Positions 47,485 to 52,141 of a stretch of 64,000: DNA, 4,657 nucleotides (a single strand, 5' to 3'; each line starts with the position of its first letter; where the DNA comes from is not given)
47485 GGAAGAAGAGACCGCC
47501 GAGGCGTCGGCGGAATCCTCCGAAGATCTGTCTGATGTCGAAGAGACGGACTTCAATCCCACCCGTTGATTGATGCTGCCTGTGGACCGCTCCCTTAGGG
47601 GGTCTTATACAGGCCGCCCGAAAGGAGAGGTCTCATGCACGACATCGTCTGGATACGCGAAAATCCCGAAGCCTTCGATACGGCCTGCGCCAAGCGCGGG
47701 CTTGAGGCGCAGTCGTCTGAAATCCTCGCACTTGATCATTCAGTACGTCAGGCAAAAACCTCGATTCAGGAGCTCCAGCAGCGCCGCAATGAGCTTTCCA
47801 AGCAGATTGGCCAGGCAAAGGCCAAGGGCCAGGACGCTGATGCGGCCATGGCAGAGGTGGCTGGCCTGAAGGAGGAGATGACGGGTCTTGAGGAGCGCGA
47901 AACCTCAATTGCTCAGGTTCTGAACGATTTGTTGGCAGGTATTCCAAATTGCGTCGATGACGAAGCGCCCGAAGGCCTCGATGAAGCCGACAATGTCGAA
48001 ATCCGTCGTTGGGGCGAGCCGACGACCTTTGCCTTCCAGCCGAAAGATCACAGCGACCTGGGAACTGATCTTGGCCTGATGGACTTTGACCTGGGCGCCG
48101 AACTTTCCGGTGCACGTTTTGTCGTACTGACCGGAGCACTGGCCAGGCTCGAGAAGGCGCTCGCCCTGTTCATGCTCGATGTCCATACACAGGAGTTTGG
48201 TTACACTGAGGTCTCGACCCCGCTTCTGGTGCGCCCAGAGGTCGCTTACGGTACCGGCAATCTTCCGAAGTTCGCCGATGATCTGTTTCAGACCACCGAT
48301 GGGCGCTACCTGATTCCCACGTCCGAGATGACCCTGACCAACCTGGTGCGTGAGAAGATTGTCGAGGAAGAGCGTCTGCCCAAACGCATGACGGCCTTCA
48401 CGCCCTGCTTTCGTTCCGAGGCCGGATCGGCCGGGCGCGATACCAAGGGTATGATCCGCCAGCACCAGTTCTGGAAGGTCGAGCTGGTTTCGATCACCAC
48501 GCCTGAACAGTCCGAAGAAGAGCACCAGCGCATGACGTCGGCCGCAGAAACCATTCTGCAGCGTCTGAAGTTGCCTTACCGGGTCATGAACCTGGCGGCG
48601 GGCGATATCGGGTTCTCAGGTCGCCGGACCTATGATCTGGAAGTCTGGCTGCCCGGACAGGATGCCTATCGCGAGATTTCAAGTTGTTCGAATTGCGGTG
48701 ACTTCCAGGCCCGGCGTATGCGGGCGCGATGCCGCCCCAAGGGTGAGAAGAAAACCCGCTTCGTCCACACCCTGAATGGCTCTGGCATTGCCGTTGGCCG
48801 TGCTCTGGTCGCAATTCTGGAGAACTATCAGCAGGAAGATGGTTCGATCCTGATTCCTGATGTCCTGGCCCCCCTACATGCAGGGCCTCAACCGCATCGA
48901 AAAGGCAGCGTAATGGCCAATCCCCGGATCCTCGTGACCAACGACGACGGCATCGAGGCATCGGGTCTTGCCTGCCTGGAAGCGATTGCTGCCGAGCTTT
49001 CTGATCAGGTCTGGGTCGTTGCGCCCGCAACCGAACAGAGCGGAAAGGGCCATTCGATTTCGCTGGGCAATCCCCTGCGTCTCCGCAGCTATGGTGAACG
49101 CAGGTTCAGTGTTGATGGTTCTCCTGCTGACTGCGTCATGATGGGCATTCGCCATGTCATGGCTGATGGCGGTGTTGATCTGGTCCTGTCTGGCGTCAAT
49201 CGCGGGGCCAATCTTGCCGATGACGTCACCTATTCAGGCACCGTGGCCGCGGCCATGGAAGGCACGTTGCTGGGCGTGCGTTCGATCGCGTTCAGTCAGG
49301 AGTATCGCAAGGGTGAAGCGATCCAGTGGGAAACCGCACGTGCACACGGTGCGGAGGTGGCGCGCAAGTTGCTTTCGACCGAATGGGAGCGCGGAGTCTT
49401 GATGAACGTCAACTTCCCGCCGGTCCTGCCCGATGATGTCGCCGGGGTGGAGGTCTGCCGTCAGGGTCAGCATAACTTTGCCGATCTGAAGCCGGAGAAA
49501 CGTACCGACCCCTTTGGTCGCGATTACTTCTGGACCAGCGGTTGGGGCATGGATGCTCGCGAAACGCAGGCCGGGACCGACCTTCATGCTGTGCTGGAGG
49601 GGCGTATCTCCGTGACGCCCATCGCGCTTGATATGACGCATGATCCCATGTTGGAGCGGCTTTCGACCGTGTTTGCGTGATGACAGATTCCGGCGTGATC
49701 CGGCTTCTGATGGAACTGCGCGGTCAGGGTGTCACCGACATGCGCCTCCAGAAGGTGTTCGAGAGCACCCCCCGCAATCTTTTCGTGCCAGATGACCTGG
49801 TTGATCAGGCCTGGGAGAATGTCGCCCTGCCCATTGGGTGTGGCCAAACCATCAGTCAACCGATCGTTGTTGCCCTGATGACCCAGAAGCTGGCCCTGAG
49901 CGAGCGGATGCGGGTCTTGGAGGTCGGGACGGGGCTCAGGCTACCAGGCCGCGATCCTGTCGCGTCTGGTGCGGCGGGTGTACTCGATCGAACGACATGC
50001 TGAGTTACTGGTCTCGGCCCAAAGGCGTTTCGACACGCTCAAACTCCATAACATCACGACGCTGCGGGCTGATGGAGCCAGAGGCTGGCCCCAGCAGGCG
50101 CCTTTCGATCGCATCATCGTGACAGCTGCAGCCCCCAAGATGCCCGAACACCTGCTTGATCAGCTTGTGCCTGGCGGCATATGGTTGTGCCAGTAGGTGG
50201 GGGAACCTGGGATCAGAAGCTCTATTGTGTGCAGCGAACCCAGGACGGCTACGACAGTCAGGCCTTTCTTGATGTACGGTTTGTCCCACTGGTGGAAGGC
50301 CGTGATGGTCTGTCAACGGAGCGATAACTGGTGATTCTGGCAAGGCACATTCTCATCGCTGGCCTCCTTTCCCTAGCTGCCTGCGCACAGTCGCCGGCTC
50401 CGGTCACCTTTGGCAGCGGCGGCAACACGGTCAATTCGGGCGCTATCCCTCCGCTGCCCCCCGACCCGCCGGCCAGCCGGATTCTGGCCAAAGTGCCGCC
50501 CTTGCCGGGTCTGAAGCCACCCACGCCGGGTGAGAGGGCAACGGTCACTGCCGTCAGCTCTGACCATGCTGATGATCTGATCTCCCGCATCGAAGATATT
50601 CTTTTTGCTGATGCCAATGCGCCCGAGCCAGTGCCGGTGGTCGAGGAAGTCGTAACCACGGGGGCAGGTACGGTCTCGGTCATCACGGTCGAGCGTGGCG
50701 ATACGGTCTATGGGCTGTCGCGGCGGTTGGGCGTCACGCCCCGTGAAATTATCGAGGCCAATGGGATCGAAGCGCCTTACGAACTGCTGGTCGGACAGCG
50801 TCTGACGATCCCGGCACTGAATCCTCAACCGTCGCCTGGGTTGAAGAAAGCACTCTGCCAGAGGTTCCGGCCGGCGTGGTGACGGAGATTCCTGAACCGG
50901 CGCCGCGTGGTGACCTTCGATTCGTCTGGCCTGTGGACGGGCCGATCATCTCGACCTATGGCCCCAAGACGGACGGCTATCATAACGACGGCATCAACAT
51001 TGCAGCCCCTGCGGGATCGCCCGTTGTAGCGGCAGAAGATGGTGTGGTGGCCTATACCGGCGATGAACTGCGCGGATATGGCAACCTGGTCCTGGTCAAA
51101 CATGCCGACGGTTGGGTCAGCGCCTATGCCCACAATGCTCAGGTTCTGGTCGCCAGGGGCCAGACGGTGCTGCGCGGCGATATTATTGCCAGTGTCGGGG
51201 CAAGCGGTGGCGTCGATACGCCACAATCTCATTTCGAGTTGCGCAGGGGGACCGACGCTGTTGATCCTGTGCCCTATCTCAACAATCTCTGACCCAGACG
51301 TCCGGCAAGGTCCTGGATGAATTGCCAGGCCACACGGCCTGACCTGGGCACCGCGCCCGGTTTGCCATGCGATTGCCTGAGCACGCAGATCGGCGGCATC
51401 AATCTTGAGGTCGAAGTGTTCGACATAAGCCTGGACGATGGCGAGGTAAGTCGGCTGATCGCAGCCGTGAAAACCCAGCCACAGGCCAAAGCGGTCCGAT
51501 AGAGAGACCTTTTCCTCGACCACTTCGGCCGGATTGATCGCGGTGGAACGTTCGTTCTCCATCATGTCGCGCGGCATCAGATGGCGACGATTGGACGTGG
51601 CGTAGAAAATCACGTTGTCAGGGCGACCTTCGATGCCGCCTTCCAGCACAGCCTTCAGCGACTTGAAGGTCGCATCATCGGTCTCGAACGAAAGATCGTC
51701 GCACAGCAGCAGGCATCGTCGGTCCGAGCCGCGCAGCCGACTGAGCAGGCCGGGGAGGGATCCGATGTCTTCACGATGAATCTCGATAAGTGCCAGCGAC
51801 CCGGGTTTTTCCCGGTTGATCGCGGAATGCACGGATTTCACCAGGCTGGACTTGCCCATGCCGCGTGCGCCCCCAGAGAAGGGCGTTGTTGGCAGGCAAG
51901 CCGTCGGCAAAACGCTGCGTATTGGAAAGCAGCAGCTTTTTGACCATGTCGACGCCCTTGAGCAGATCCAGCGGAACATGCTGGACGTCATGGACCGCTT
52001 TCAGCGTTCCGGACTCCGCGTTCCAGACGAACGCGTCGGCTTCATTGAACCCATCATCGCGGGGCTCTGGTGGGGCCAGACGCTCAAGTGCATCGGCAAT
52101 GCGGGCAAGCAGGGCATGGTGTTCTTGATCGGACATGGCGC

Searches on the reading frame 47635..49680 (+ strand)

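Call 65: search_protein_families(library=pfam, proteins=[window:47635-49680:+], max_evalue=0.00001)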
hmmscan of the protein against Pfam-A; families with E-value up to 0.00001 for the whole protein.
window:47635-49680:+ (681 aa): 3 families
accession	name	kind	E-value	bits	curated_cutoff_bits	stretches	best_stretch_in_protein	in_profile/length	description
PF01975.23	SurE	-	6.5e-60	202.6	22.1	1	432-615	1-187/189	Survival protein SurE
PF00587.30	tRNA-synt_2b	-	1.3e-41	143.1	29.3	1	224-398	11-179/179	tRNA synthetase class II core domain (G, H, P, S and T)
PF02403.27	Seryl_tRNA_N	-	2.8e-29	102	28.2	1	1-106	1-107/108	Seryl-tRNA synthetase N-terminal domain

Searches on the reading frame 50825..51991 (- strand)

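Call 65: search_protein_families(library=pfam, proteins=[window:50825-51991:-], max_evalue=0.00001)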
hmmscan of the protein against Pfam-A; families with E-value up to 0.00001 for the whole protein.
window:50825-51991:- (388 aa): 1 family
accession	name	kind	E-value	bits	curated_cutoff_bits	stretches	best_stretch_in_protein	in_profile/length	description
PF05673.19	DUF815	-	4.5e-71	239.4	23.8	1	41-215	60-232/249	Protein of unknown function (DUF815)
